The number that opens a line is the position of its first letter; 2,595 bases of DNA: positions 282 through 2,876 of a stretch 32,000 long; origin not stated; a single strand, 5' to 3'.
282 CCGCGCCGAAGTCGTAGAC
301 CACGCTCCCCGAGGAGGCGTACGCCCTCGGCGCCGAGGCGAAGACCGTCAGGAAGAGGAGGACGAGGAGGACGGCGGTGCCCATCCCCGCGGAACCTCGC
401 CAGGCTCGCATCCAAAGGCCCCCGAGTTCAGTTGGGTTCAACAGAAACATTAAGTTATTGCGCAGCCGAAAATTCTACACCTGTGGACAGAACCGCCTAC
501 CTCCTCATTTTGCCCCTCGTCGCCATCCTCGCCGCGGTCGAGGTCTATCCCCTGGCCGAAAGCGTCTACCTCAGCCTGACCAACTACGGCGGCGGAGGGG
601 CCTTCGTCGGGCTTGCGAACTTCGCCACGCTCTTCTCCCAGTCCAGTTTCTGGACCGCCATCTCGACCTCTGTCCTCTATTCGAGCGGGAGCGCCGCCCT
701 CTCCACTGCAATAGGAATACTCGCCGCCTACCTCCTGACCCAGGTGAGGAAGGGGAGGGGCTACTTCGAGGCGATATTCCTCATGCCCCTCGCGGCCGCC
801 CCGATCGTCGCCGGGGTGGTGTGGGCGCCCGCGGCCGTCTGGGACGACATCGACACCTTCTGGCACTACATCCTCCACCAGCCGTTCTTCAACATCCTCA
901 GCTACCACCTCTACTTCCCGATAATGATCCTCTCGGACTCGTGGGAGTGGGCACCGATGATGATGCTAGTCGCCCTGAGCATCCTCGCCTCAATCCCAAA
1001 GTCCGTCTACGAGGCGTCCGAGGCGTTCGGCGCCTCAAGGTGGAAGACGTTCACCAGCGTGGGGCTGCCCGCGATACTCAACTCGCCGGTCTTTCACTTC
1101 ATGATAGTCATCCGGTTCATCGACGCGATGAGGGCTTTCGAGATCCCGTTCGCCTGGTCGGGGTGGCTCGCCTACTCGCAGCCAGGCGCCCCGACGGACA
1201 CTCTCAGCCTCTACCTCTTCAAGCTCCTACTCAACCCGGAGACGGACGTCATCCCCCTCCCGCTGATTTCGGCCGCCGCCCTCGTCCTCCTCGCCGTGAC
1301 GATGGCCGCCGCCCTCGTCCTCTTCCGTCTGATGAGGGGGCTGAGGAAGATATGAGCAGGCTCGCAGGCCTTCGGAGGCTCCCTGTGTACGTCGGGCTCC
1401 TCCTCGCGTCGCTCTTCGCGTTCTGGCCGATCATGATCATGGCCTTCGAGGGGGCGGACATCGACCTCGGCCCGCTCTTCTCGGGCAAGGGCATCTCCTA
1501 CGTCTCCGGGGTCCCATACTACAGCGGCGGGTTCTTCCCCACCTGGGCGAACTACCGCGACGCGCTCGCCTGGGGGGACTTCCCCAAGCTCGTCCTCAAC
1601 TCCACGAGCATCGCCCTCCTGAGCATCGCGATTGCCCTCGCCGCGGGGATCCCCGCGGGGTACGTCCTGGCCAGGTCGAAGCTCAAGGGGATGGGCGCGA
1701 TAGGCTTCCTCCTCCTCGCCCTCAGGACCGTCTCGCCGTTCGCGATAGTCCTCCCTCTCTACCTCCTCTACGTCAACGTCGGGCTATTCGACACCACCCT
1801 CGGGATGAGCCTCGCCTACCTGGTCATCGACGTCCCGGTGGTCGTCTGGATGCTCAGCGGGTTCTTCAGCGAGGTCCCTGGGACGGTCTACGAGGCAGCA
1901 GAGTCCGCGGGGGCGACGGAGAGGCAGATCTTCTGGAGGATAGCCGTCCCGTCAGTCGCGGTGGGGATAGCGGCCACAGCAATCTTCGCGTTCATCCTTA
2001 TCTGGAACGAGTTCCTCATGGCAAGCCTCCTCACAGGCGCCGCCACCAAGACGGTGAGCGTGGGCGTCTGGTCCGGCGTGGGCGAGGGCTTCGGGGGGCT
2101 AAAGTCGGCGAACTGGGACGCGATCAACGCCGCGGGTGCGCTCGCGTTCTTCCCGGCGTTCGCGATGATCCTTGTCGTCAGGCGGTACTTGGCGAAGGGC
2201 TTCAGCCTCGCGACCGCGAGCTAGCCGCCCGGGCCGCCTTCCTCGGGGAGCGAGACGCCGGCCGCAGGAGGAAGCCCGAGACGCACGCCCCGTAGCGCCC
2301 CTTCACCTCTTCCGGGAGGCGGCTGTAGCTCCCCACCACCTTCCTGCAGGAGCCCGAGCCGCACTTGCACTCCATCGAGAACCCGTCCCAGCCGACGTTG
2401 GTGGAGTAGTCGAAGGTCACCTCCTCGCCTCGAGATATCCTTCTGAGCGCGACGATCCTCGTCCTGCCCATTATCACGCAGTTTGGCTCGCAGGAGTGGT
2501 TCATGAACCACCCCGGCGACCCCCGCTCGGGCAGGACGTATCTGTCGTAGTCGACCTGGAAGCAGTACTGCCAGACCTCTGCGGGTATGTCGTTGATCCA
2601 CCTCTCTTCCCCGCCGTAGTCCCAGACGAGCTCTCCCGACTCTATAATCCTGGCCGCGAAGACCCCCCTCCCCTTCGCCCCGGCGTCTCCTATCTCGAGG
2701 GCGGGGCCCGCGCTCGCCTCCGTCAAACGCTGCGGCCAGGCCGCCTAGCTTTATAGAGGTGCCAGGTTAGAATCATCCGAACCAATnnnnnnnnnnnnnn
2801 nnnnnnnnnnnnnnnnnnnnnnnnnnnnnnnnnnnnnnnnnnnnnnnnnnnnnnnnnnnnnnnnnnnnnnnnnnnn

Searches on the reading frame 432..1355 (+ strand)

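Call 12: search_protein_families(library=pfam, proteins=[window:432-1355:+], max_evalue=0.1)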
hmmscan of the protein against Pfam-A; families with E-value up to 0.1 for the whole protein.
window:432-1355:+ (307 aa): 1 family
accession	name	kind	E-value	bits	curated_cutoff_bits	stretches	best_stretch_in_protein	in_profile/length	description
PF00528.27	BPD_transp_1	-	2e-08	34.6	26.4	1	92-300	2-174/184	Binding-protein-dependent transport system inner membrane component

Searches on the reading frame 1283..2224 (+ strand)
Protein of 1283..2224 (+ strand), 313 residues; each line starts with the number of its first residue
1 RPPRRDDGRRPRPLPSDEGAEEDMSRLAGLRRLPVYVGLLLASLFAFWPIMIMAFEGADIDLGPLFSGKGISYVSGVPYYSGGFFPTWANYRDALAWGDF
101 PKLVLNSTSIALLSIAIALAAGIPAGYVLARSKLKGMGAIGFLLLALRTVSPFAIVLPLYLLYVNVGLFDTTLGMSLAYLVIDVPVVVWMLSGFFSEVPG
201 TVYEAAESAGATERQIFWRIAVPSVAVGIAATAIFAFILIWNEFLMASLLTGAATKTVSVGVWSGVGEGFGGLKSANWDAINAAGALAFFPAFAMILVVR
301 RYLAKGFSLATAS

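Call 12: search_protein_families(library=pfam, proteins=[window:1283-2224:+], max_evalue=0.1)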
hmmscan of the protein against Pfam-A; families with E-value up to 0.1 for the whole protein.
window:1283-2224:+ (313 aa): 1 family
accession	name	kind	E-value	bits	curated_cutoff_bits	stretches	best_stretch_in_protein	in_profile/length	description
PF00528.27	BPD_transp_1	-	1.1e-13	51.7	26.4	1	122-303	1-178/184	Binding-protein-dependent transport system inner membrane component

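Call 57: find_encoding_contigs(protein=window:1352-2224:+, flank=10000, max_places=2)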
Protein window:1352-2224:+ (290 aa): 9 contigs read that carry it; 2 places shown.
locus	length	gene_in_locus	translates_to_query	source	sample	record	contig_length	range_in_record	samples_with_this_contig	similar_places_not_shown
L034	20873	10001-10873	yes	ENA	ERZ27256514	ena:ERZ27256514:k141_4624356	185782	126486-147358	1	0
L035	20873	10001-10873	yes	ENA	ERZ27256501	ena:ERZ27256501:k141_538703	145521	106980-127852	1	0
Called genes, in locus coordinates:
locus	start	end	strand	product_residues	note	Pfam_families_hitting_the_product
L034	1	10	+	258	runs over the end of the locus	-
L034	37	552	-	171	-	-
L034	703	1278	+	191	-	-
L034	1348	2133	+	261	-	-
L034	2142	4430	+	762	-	PF01011:PQQ (weak), PF13360:PQQ_2 (faint), PF13570:Beta-prop_ACSF4 (faint), PF01011:PQQ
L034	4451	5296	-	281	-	PF00248:Aldo_ket_red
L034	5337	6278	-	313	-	PF13489:Methyltransf_23 (weak), PF08241:Methyltransf_11, PF08242:Methyltransf_12 (weak), PF13649:Methyltransf_25, PF13847:Methyltransf_31 (weak)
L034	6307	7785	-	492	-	PF01547:SBP_bac_1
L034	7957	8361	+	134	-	-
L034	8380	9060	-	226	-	-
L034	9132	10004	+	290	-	PF00528:BPD_transp_1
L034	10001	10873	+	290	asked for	PF00528:BPD_transp_1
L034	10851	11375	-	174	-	PF00856:SET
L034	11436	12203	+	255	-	PF01022:HTH_5, PF12840:HTH_20, PF01978:TrmB (weak), PF09339:HTH_IclR (weak), PF12802:MarR_2 (weak), PF13412:HTH_24 (weak)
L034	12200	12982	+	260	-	PF03070:TENA_THI-4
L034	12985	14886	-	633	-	PF13360:PQQ_2 (weak), PF01011:PQQ, PF13570:Beta-prop_ACSF4 (faint), PF01011:PQQ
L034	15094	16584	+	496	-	PF07690:MFS_1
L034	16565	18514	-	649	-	PF01011:PQQ, PF07774:EMC1_C (faint), PF13360:PQQ_2, PF13570:Beta-prop_ACSF4 (faint)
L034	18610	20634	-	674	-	PF01011:PQQ, PF13360:PQQ_2 (faint), PF13570:Beta-prop_ACSF4 (faint), PF07774:EMC1_C (faint), PF01011:PQQ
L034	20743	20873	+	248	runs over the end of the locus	-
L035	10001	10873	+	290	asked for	PF00528:BPD_transp_1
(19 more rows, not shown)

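Call 63: search_protein_families(library=ncbifam, proteins=[L034:6307-7785:-, L034:2142-4430:+], max_evalue=0.001)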
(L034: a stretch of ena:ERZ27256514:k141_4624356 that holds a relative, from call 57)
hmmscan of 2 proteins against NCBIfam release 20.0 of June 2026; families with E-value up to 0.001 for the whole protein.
L034:6307-7785:- (492 aa): 1 family
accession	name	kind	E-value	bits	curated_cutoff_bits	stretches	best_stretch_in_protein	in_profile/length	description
TIGR01409.1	TAT_signal_seq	domain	0.00068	19.9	16.7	1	2-21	2-21/29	twin-arginine translocation signal domain-containing protein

L034:2142-4430:+ (762 aa): 6 families
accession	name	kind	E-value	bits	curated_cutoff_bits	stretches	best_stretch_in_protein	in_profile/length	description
TIGR03075.1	PQQ_enz_alc_DH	subfamily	2.4e-24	85.9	480.05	2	386-507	223-337/530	PQQ-dependent dehydrogenase, methanol/ethanol family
TIGR04528.1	acido_non_PQQ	subfamily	5.8e-22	78.1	650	2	351-662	153-464/493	acido-empty-quinoprotein group A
TIGR03074.1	PQQ_membr_DH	subfamily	4.8e-15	54.5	832.65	1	398-533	393-523/783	membrane-bound PQQ-dependent dehydrogenase, glucose/quinate/shikimate family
TIGR03300.1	assembly_YfgL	equivalog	6e-14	51.5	285.2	1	601-671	76-145/377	outer membrane protein assembly factor BamB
NF008351.0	PRK11138.1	equivalog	1.6e-09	36.8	423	0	600-654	130-183/394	outer membrane protein assembly factor BamB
NF041516.1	PA2928_fam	subfamily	0.00097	18.6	70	0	591-654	305-372/376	PA2928 family protein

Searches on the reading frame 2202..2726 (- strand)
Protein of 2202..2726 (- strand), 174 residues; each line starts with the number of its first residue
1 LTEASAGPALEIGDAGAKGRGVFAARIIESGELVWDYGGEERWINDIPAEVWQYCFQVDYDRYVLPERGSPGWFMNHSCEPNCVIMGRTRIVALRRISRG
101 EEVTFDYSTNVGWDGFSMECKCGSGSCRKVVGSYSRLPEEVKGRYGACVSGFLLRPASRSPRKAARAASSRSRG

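Call 4: search_protein_families(library=pfam, proteins=[window:2202-2726:-], max_evalue=0.01)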
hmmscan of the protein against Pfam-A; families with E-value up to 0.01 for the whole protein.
window:2202-2726:- (174 aa): 1 family
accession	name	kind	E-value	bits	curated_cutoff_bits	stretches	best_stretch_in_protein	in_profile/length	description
PF00856.33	SET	-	3.9e-16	59.8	22.4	1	19-108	1-105/105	SET domain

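Call 5: search_protein_families(library=ncbifam, proteins=[window:2202-2726:-], max_evalue=0.01)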
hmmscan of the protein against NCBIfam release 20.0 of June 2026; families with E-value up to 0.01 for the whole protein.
window:2202-2726:- (174 aa): 0 families
